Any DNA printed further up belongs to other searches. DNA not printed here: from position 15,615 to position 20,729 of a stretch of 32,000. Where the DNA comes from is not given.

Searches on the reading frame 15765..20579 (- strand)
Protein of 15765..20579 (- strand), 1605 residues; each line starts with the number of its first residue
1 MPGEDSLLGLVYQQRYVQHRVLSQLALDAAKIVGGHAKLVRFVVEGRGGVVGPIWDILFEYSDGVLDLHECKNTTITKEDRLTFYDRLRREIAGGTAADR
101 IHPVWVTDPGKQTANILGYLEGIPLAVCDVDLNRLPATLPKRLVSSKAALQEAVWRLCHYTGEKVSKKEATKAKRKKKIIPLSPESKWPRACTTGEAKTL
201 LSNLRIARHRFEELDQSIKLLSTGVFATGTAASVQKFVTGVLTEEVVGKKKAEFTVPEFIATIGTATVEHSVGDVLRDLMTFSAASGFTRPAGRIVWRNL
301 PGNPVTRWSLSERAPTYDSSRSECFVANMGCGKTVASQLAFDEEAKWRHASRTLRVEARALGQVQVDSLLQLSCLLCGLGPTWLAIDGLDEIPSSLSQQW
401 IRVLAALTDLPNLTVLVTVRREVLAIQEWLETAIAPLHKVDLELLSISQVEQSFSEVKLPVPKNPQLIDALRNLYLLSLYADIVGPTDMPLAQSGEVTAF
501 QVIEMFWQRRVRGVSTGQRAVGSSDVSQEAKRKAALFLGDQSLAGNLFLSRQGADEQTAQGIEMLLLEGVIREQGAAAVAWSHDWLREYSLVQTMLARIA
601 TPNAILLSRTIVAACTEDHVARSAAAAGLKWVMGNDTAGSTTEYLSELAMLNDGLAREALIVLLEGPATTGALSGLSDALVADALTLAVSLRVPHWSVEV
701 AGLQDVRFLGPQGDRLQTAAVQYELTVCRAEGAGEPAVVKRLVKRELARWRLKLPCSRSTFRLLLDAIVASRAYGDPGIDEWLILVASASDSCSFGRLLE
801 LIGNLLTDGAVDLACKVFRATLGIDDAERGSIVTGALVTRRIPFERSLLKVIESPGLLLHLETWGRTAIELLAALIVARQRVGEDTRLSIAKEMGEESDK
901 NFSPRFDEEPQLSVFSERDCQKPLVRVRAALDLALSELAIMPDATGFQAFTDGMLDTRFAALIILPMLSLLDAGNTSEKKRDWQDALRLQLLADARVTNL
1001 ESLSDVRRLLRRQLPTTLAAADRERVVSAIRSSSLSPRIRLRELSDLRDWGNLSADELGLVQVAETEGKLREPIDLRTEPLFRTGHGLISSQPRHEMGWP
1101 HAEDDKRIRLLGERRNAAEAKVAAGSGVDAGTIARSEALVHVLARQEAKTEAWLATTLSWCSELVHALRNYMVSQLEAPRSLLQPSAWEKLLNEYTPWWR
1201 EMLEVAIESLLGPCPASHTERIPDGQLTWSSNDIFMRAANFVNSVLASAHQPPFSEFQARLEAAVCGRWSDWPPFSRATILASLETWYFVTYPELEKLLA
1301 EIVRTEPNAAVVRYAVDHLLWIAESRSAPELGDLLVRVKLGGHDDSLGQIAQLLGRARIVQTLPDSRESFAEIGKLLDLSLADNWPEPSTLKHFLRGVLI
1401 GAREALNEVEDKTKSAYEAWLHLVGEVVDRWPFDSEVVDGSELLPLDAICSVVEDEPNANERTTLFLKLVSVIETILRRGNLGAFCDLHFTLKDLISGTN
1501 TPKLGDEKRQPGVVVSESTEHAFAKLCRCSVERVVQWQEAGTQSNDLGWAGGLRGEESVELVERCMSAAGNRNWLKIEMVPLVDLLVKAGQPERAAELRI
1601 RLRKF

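Call 5: search_protein_families(library=pfam, proteins=[window:15765-20579:-], max_evalue=0.01)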
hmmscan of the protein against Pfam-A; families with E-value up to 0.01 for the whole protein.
window:15765-20579:- (1605 aa): 1 family
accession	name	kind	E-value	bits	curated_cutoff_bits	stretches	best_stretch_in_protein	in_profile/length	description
PF05729.18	NACHT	-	0.00087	19.6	26.7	1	381-456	82-162/167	NACHT domain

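Call 6: search_protein_families(library=padloc, proteins=[window:15765-20579:-], max_evalue=0.01)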
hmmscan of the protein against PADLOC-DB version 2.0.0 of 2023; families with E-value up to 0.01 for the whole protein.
window:15765-20579:- (1605 aa): 0 families
